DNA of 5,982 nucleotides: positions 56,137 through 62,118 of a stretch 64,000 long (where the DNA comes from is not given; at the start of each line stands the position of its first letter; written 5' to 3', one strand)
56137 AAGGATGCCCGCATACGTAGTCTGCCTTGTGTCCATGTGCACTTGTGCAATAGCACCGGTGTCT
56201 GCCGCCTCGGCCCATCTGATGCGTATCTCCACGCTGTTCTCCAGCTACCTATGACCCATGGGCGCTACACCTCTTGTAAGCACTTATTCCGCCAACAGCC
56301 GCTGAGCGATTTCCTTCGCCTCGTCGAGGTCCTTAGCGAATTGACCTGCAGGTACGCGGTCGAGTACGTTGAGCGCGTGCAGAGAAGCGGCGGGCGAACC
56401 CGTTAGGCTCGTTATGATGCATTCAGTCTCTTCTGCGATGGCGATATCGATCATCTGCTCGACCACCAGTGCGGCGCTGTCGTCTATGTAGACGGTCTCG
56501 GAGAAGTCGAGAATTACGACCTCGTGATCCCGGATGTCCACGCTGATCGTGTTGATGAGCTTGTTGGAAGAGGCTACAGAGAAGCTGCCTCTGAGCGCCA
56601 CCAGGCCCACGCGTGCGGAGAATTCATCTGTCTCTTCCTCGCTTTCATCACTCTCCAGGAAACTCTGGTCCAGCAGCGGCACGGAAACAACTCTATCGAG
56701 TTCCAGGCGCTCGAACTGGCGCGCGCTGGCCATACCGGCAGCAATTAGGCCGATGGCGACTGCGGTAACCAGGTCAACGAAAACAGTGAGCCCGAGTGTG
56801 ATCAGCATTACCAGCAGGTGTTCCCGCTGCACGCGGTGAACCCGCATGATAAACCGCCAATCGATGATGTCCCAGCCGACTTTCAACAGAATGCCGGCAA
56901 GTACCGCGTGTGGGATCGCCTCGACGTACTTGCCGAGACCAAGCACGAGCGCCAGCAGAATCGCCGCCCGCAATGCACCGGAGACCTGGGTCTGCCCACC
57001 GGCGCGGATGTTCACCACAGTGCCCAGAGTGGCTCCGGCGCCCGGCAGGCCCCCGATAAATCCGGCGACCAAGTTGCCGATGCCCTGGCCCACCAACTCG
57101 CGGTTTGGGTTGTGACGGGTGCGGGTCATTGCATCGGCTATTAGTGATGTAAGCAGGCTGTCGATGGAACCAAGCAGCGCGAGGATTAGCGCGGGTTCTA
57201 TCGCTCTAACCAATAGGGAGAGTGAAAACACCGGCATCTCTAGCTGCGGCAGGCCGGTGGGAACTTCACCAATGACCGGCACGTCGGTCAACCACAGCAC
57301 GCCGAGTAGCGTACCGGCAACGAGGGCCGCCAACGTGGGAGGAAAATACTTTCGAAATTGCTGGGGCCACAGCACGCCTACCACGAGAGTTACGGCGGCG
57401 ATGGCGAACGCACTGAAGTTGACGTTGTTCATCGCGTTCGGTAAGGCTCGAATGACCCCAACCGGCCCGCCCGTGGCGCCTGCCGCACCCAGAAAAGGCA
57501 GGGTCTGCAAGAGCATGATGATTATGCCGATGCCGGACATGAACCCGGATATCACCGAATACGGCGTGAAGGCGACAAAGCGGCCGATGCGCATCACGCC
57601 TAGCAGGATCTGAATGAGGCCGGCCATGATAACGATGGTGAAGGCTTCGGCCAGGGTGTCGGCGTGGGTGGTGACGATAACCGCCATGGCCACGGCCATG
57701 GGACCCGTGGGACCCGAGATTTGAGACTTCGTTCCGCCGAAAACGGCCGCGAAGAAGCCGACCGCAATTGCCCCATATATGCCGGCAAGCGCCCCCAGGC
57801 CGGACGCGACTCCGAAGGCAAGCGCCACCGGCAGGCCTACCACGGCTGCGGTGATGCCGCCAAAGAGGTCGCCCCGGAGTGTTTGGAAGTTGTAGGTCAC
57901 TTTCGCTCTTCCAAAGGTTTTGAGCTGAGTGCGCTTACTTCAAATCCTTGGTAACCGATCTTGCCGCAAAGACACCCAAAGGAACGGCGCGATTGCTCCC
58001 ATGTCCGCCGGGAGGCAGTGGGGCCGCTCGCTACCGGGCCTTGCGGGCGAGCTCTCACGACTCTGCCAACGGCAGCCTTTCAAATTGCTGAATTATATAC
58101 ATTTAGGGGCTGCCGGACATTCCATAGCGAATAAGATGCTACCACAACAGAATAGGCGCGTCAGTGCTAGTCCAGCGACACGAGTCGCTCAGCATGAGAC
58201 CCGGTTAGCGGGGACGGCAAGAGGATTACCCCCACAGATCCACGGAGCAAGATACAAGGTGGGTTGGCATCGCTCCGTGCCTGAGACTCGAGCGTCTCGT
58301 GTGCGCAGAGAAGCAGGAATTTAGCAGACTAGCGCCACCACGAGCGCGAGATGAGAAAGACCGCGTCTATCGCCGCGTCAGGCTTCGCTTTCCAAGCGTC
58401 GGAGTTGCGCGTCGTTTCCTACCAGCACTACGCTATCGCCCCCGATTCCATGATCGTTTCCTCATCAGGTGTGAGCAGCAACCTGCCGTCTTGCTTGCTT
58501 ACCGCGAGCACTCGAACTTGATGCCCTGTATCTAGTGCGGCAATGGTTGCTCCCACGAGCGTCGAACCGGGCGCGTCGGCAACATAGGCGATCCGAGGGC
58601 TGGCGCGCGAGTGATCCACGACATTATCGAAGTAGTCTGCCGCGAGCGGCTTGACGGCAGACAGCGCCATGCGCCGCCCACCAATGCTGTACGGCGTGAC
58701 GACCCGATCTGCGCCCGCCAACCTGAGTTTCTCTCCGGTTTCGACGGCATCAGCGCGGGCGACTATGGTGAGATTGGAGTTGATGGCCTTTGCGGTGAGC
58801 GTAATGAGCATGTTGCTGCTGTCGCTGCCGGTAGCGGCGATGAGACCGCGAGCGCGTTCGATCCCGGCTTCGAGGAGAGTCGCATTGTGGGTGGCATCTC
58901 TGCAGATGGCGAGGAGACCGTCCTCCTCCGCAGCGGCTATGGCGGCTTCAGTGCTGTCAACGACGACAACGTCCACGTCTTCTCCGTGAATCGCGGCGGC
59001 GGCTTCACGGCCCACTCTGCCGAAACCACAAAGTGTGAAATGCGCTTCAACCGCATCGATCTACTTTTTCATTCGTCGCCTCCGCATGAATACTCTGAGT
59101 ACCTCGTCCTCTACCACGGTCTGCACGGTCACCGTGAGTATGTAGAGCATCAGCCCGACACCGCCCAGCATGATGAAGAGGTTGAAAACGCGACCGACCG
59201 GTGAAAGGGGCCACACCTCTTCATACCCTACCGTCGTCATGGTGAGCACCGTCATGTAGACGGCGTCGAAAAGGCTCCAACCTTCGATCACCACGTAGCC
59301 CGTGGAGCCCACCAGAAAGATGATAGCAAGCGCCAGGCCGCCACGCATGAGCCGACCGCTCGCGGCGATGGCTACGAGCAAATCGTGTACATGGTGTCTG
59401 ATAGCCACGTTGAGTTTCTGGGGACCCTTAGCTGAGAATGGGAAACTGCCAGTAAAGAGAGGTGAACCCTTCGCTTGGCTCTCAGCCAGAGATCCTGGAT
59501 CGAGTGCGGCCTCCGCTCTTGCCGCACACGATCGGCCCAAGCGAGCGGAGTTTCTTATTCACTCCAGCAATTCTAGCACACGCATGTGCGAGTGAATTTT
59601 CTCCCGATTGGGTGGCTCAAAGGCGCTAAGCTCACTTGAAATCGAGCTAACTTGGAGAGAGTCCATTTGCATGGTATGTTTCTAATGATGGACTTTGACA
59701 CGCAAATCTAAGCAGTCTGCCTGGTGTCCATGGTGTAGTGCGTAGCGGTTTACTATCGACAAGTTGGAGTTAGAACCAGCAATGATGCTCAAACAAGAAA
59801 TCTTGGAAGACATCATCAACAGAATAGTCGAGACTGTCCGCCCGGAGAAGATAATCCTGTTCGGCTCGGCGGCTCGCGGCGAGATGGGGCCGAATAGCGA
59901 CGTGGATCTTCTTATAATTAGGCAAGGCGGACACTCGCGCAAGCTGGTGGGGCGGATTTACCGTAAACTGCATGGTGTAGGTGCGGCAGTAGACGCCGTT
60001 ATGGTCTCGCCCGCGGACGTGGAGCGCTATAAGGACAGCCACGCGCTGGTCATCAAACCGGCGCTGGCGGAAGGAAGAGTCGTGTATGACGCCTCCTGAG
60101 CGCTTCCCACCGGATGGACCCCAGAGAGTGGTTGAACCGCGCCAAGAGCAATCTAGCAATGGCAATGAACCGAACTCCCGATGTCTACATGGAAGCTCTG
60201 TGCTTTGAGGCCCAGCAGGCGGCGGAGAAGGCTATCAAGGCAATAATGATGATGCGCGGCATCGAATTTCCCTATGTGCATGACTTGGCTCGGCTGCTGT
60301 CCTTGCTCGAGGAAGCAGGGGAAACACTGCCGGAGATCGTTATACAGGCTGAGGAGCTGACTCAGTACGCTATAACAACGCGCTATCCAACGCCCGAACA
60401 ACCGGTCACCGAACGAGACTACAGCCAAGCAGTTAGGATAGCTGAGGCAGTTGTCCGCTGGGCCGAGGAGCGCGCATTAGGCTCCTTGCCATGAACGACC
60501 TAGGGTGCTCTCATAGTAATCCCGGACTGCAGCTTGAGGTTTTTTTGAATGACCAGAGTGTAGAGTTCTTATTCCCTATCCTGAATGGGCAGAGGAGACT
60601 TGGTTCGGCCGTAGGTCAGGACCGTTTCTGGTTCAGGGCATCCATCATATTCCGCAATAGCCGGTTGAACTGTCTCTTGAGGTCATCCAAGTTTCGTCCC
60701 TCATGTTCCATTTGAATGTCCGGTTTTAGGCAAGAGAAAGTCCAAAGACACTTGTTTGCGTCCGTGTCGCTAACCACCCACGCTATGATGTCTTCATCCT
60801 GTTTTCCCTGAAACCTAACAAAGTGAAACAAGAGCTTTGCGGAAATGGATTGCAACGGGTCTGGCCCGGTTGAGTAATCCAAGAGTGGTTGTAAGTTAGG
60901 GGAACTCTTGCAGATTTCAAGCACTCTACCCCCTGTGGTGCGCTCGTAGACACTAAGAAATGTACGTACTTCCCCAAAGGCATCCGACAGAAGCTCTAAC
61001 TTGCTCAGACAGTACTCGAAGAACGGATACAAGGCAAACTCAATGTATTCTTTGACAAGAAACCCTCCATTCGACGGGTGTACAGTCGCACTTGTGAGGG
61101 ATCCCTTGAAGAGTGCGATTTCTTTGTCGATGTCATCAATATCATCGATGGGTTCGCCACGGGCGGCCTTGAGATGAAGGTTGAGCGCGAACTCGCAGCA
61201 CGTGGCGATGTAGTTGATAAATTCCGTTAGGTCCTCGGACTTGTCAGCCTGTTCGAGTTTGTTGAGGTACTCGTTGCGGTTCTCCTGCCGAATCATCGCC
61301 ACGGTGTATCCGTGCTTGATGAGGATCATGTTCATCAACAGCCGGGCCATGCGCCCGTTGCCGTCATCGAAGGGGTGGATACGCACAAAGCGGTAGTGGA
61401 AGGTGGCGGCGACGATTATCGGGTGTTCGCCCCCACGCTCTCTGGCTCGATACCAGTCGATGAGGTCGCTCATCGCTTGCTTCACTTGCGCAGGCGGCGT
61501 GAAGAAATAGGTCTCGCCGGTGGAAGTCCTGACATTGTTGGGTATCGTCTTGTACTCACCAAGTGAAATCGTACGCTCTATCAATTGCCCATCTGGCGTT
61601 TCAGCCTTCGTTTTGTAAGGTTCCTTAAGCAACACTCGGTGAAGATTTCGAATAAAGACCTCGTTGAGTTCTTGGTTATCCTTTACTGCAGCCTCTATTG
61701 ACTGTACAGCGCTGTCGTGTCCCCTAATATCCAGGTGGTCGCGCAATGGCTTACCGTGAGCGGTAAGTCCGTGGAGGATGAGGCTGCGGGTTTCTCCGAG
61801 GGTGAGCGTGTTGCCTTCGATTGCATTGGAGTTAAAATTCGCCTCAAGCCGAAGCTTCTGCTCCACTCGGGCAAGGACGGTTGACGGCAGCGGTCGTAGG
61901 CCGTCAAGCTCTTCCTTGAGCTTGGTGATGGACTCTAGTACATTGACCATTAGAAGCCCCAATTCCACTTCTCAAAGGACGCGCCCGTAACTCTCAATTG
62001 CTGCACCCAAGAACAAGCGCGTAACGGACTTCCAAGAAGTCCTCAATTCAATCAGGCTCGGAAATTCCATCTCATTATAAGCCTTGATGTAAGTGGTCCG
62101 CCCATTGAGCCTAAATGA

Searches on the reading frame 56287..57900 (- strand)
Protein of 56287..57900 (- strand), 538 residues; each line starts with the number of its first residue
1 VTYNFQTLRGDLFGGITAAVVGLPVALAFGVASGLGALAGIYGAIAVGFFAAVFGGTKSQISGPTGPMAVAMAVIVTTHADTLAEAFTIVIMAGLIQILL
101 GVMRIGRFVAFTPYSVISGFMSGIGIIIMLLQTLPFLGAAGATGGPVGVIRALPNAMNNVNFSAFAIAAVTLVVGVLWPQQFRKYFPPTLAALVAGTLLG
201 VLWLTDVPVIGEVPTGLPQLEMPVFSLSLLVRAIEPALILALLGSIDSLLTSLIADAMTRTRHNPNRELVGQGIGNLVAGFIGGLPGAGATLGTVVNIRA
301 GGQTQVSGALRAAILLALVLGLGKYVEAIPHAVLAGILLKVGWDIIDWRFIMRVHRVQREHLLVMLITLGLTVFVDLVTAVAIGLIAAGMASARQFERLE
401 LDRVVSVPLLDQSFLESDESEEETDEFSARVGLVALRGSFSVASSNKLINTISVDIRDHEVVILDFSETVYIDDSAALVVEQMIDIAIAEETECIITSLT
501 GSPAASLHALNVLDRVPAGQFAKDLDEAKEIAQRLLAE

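Call 85: search_protein_families(library=pfam, proteins=[window:56287-57900:-], max_evalue=0.00001)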
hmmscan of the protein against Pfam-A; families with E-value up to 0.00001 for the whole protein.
window:56287-57900:- (538 aa): 2 families
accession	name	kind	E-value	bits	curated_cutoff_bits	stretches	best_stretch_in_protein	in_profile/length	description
PF00916.26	Sulfate_transp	-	1.1e-84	284.9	23.2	1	8-368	1-380/380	Sulfate permease family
PF01740.26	STAS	-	1e-07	32.1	22.6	1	429-528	8-106/106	STAS domain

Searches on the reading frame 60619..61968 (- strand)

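Call 85: search_protein_families(library=pfam, proteins=[window:60619-61968:-], max_evalue=0.00001)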
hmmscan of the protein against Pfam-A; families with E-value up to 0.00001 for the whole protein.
window:60619-61968:- (450 aa): 1 family
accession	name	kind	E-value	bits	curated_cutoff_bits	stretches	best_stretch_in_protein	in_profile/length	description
PF02661.23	Fic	-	2.2e-22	80.1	24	1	101-216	2-93/93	Fic/DOC family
